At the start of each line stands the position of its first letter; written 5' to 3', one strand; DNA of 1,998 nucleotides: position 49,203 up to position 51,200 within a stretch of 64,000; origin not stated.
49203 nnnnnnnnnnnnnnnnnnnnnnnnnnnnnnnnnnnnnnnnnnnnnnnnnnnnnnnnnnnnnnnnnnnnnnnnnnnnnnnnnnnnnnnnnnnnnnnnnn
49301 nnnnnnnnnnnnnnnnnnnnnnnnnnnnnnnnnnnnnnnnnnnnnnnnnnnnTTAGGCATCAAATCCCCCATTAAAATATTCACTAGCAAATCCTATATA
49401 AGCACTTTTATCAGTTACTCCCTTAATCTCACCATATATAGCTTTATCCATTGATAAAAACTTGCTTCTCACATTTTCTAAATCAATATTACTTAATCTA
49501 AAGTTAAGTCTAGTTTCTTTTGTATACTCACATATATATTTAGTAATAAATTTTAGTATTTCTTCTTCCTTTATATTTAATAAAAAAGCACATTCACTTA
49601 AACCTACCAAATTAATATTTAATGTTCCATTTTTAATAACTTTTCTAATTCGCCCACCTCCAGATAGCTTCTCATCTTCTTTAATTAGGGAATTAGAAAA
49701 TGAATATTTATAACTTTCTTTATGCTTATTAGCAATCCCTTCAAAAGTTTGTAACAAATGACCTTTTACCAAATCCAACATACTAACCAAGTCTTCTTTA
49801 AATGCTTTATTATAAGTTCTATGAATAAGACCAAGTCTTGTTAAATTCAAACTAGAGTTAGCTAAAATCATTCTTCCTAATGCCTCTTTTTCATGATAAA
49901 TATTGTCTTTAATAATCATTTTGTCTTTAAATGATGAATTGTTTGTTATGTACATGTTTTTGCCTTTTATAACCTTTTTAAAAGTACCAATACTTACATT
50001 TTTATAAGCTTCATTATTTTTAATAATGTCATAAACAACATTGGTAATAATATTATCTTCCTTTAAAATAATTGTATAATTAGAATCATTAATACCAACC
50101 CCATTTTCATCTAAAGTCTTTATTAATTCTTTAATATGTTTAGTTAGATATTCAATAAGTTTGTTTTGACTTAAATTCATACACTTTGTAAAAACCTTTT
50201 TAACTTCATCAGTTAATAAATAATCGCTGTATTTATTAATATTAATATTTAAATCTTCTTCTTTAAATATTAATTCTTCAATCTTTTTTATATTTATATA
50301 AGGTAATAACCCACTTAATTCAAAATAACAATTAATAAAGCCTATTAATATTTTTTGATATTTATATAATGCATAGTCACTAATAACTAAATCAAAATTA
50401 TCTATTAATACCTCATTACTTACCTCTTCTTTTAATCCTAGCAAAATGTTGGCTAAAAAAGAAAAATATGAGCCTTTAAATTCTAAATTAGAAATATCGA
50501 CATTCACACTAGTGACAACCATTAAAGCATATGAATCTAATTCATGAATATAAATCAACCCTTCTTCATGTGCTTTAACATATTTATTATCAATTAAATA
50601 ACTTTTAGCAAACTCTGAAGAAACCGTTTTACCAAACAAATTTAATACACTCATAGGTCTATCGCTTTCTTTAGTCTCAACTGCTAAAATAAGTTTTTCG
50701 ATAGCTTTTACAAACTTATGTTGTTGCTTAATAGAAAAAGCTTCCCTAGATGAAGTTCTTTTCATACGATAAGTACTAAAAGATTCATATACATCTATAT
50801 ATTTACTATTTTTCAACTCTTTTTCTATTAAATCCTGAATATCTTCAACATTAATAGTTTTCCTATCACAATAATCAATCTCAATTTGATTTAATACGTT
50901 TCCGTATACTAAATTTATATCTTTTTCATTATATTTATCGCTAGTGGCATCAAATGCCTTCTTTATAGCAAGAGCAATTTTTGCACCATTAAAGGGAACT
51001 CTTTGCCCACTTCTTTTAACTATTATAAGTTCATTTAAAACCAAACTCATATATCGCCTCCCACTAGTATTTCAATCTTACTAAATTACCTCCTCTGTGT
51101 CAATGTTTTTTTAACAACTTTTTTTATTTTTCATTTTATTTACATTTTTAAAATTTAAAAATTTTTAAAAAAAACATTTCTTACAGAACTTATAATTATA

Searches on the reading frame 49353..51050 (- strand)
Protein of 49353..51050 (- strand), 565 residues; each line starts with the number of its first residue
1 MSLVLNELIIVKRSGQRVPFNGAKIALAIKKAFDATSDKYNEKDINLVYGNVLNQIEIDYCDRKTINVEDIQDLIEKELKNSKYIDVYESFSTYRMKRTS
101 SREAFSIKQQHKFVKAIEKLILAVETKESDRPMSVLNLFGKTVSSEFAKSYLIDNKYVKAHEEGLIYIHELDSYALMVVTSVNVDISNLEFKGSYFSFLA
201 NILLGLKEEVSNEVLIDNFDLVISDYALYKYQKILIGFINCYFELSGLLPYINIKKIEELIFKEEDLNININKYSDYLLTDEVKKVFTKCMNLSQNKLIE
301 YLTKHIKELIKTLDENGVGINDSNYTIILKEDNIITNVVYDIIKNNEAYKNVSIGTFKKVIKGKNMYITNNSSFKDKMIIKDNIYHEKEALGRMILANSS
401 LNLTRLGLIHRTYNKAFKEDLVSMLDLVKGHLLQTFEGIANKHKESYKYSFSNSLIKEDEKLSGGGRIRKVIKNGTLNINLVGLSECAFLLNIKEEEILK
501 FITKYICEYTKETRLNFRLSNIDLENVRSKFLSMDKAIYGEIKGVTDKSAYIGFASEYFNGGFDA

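Call 3: search_protein_families(library=pfam, proteins=[window:49353-51050:-], max_evalue=0.01)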
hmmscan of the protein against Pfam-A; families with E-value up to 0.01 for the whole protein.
window:49353-51050:- (565 aa): 2 families
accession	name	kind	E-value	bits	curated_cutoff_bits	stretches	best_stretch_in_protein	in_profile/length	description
PF13597.11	NRDD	-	5.1e-25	88.6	26.2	1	129-551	6-438/562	Anaerobic ribonucleoside-triphosphate reductase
PF03477.21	ATP-cone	-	1.3e-15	58.1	25.8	1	9-99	2-87/88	ATP cone domain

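Call 4: search_protein_families(library=ncbifam, proteins=[window:49353-51050:-], max_evalue=0.01)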
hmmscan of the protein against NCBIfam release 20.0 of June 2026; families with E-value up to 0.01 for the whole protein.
window:49353-51050:- (565 aa): 9 families
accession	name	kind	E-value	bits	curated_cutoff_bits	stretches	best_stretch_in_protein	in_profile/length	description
NF005497.0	PRK07111.1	equivalog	7.1e-53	180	764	2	8-192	3-183/746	anaerobic ribonucleoside triphosphate reductase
NF006732.0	PRK09263.1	equivalog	1.2e-27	96.6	657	2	8-180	3-173/712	anaerobic ribonucleoside-triphosphate reductase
NF011292.0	PRK14704.1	equivalog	1.6e-27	96.4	736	2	381-551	309-489/618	anaerobic ribonucleoside triphosphate reductase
TIGR02487.1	NrdD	equivalog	3.3e-24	85.4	326.35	2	386-551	284-457/581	anaerobic ribonucleoside-triphosphate reductase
NF006126.0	PRK08270.1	equivalog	1.1e-16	60.2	548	1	10-175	5-169/684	ribonucleoside triphosphate reductase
NF009028.0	PRK12364.1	equivalog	6.9e-15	54.1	1377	1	10-154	3-145/842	ribonucleoside-diphosphate reductase subunit alpha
NF009029.0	PRK12365.1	equivalog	4.4e-11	41.5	1350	1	7-118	117-234/1046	ribonucleoside-diphosphate reductase subunit alpha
NF005544.0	PRK07207.1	equivalog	1.4e-10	39.7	965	1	7-135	33-163/965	ribonucleoside-diphosphate reductase subunit alpha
NF005010.0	PRK06406.1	subfamily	4.4e-10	38.5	1125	1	9-106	6-103/771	vitamin B12-dependent ribonucleotide reductase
